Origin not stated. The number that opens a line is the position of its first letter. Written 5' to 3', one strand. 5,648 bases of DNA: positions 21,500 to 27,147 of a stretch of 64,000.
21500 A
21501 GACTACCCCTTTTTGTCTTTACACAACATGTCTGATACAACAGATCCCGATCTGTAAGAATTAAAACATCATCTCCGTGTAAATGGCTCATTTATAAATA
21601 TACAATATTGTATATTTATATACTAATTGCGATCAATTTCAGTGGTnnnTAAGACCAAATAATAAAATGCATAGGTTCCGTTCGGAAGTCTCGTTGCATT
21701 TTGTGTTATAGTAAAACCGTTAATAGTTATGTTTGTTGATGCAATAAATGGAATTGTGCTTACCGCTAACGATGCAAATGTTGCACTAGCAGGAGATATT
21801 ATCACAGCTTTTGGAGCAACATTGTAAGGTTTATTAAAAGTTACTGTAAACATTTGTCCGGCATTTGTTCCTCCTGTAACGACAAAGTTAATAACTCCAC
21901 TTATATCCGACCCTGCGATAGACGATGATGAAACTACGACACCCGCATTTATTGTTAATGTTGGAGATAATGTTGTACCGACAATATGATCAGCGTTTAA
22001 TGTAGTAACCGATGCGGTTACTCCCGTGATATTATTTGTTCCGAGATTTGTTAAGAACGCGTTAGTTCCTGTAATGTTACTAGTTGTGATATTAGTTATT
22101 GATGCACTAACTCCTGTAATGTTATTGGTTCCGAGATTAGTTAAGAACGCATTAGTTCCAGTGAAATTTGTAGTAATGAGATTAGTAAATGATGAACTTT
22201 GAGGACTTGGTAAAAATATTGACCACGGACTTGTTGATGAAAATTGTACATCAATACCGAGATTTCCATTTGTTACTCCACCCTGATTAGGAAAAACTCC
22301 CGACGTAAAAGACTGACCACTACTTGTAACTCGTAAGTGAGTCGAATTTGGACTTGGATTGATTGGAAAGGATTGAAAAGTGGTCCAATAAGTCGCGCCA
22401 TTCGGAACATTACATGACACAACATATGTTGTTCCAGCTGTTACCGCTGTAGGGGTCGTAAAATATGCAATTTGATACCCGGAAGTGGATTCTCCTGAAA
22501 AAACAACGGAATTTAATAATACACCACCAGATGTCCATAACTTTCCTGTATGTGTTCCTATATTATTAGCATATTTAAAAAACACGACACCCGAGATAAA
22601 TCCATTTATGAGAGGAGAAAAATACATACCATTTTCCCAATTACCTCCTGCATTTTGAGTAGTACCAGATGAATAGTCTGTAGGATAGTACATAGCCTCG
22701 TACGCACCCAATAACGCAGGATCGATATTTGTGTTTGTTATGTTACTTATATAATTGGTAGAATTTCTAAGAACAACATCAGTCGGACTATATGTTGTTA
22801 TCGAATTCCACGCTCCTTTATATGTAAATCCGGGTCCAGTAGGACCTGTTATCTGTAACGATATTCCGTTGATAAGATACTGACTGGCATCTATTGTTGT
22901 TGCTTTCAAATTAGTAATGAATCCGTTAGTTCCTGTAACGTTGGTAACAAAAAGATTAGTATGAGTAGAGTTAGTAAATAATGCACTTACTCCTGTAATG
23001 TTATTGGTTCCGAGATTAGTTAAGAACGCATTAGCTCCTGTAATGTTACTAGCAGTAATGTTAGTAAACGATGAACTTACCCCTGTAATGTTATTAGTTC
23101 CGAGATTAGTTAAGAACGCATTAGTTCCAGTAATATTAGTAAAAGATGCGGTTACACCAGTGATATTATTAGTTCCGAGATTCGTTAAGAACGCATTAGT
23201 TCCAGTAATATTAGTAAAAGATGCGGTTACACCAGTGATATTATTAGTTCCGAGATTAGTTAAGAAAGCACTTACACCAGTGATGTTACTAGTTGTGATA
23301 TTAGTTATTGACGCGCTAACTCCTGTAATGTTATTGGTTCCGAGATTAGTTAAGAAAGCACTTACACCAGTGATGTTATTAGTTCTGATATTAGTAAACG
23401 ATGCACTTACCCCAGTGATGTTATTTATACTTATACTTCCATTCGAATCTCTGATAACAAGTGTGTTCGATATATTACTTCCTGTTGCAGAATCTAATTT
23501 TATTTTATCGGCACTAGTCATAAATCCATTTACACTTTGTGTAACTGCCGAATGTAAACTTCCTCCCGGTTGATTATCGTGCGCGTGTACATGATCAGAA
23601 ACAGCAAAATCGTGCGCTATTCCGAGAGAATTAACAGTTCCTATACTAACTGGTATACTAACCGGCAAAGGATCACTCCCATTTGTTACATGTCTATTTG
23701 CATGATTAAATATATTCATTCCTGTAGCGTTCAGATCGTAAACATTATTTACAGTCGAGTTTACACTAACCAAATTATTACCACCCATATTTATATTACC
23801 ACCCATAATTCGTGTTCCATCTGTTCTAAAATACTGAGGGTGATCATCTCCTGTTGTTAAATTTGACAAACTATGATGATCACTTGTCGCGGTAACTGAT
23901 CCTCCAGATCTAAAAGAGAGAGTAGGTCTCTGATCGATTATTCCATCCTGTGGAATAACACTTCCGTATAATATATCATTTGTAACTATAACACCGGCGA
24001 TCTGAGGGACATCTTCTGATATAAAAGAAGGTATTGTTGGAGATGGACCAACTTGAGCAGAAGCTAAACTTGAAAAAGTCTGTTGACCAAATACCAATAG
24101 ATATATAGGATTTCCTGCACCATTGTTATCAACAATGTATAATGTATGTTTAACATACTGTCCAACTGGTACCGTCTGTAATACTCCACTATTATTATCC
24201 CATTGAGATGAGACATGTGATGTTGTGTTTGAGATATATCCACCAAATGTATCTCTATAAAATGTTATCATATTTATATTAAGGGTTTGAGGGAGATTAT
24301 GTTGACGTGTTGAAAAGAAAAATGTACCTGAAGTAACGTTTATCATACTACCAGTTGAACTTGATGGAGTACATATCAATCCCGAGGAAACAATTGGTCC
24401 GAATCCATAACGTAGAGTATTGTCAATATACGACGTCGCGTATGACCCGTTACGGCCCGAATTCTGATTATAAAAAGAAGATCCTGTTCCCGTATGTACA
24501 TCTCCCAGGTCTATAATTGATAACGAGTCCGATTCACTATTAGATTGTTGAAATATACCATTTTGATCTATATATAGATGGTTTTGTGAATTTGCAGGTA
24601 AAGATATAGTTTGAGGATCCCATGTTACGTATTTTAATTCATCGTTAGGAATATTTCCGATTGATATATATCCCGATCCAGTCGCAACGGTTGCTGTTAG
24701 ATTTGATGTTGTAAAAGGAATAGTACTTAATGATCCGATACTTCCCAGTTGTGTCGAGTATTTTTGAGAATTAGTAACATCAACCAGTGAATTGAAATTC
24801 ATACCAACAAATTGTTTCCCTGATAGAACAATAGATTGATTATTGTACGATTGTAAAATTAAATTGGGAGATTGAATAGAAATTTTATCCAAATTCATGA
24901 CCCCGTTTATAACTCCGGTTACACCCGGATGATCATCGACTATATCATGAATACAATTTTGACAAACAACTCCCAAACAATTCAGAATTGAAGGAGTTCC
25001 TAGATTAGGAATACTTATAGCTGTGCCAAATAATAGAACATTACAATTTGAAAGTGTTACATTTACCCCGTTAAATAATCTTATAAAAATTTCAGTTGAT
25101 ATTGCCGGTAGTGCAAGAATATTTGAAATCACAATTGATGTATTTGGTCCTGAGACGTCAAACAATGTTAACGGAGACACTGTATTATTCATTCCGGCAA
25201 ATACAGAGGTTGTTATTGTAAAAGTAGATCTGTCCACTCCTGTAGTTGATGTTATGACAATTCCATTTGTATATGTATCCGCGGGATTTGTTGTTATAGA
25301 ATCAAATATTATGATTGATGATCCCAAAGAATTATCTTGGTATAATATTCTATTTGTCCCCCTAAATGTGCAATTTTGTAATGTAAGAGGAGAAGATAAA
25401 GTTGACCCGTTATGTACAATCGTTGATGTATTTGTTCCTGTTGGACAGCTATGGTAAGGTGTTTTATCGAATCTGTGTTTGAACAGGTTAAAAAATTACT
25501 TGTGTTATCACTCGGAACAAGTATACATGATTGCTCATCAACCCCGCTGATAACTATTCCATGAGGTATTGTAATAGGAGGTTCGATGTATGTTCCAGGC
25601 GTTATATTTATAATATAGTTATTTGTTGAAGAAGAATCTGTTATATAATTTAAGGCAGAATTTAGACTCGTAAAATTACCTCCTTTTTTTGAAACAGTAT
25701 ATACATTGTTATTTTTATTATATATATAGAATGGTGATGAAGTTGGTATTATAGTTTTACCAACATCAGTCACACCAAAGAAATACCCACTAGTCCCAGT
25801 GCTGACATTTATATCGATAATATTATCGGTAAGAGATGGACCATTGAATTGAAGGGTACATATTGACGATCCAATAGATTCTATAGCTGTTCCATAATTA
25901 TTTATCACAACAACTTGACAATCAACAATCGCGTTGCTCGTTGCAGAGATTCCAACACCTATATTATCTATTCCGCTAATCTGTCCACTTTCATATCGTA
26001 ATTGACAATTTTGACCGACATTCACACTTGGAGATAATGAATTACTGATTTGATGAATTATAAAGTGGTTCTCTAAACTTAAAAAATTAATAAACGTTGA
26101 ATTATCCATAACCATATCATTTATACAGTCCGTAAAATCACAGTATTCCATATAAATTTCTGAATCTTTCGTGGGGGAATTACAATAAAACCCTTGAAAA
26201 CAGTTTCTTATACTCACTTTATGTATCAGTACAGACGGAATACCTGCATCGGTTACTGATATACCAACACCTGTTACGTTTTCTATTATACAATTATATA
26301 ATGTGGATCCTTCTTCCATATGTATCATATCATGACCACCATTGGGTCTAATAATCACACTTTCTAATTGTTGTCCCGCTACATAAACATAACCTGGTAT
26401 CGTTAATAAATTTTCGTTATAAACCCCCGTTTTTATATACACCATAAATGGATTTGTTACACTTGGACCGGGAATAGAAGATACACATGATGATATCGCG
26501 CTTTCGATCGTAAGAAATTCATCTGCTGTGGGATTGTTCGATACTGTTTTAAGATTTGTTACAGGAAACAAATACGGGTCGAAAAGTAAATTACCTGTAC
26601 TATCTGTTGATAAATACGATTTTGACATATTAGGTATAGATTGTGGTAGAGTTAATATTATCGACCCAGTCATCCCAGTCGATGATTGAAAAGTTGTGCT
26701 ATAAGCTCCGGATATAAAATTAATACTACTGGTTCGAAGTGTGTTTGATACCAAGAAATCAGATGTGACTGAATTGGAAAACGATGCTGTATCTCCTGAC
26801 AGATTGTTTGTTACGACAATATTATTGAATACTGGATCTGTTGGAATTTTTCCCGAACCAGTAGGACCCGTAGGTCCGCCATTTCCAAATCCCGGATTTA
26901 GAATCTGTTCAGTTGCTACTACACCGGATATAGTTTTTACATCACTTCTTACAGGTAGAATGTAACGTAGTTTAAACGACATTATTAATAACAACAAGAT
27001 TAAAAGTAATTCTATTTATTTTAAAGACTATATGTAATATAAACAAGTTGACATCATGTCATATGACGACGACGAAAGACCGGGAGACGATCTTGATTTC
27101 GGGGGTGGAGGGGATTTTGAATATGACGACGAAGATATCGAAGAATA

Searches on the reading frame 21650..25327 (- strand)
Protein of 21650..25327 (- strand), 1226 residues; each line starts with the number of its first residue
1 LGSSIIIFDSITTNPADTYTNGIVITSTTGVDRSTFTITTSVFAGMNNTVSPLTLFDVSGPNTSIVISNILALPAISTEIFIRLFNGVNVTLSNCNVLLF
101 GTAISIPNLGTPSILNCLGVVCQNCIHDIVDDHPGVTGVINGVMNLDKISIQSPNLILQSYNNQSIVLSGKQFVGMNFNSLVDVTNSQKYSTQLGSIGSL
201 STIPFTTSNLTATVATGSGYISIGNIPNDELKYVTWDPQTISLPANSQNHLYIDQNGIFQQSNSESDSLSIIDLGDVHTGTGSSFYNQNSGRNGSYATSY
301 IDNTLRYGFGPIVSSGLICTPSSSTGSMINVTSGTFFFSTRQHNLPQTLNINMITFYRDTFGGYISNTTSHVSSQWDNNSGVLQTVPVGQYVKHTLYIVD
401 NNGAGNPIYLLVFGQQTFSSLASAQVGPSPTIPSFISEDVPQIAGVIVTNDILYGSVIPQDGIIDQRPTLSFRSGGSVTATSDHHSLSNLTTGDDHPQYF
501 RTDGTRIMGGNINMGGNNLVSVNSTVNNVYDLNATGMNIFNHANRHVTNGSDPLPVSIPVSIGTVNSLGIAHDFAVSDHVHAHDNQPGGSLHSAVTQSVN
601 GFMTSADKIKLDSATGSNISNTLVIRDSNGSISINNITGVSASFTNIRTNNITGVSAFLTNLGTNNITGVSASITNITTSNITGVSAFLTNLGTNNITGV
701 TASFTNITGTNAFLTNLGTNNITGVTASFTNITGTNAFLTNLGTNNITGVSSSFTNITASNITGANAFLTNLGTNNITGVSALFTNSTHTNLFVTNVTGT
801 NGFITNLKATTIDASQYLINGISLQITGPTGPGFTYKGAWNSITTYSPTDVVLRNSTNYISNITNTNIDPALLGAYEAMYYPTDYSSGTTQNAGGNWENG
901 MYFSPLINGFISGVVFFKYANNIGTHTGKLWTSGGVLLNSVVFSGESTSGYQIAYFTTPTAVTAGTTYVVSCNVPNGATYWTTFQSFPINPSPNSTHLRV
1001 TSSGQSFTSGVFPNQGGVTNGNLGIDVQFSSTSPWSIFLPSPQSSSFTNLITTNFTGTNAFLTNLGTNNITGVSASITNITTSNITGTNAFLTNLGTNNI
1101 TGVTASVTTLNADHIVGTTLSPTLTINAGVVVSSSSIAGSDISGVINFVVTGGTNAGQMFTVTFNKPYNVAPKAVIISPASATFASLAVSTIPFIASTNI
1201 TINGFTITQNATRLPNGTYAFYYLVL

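Call 39: search_protein_families(library=pfam, proteins=[window:21650-25327:-], max_evalue=0.001)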
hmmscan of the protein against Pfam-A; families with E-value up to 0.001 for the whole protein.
window:21650-25327:- (1226 aa): 1 family
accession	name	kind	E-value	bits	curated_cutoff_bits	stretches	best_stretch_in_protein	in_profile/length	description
PF13313.11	DUF4082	-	1.8e-22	80.3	28.4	1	891-1015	9-134/143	Domain of unknown function (DUF4082)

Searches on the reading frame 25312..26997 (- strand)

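Call 6: search_protein_families(library=pfam, proteins=[window:25312-26997:-], max_evalue=0.01)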
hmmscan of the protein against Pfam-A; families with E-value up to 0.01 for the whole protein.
window:25312-26997:- (562 aa): 1 family
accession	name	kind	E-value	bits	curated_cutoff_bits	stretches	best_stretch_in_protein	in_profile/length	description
PF01095.25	Pectinesterase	-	0.00021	20.6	27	0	435-498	4-69/298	Pectinesterase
